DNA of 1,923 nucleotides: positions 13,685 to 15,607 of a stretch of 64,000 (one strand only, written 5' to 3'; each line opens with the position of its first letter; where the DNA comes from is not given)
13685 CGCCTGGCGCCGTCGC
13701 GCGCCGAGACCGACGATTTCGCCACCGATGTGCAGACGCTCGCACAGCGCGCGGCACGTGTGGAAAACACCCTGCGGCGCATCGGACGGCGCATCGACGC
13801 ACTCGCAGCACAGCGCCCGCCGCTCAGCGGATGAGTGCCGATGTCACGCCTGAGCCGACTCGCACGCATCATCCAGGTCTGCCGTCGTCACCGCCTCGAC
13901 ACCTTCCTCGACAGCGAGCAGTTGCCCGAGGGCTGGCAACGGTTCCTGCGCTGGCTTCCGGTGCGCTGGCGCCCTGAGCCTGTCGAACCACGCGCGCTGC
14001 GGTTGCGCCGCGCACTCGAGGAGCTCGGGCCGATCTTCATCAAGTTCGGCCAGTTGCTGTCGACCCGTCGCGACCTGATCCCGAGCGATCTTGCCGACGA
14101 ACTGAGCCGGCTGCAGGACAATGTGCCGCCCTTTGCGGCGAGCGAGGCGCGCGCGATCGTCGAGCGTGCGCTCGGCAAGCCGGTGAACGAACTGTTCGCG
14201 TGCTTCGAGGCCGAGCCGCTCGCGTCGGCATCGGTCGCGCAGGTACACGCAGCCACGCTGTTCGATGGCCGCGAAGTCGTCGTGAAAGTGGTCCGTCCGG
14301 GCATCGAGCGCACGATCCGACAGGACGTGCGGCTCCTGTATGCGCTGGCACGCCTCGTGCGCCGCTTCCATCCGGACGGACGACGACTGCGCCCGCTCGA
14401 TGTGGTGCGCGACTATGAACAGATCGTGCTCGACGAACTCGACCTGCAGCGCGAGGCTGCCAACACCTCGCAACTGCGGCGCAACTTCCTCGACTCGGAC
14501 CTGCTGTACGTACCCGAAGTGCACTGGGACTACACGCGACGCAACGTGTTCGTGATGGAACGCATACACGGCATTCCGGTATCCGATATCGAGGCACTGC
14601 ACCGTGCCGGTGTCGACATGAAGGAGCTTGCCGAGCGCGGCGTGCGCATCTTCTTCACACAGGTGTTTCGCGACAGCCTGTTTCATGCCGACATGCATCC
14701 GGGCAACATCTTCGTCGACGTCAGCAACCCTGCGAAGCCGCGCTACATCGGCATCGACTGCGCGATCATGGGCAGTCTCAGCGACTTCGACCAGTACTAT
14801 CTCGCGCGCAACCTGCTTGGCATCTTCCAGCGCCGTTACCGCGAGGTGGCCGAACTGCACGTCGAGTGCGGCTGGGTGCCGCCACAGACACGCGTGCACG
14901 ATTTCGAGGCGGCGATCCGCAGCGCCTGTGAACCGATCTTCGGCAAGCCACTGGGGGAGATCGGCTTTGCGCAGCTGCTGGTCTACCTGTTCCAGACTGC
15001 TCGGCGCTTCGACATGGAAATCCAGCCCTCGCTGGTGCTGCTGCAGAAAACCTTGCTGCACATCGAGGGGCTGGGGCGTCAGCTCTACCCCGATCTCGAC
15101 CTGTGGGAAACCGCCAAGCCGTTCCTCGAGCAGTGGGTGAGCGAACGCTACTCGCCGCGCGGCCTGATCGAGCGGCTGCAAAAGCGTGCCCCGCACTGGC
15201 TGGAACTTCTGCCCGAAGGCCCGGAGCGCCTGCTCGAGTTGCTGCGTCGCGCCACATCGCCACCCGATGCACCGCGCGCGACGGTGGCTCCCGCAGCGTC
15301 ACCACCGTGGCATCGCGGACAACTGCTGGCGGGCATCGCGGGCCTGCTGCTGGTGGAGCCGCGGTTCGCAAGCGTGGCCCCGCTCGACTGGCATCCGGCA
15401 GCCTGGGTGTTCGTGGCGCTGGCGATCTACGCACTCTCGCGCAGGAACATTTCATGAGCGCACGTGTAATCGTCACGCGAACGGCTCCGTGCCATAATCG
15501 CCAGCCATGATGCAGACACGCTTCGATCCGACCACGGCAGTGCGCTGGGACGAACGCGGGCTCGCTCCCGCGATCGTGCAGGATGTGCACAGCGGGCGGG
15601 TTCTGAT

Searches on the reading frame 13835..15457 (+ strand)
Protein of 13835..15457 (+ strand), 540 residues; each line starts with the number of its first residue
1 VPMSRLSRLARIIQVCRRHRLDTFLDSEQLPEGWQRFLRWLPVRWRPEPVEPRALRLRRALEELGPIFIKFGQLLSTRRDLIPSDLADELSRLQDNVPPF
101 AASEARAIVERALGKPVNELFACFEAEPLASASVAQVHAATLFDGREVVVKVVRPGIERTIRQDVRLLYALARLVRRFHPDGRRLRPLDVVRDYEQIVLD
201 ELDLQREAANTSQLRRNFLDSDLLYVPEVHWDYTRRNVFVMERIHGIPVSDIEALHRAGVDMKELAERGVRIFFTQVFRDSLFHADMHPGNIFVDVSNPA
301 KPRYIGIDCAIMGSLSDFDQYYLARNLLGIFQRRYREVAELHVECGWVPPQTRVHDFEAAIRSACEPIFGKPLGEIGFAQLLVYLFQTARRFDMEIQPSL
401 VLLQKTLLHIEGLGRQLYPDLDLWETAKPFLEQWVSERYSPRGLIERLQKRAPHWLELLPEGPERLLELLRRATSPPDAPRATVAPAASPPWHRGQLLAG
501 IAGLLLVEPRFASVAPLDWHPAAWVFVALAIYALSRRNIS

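Call 77: search_protein_families(library=pfam, proteins=[window:13835-15457:+], max_evalue=0.00001)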
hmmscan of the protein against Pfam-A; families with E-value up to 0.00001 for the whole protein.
window:13835-15457:+ (540 aa): 1 family
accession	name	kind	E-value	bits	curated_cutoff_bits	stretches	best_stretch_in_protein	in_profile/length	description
PF03109.22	ABC1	-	1.2e-74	251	22.9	1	92-341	1-243/244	ABC1 atypical kinase-like domain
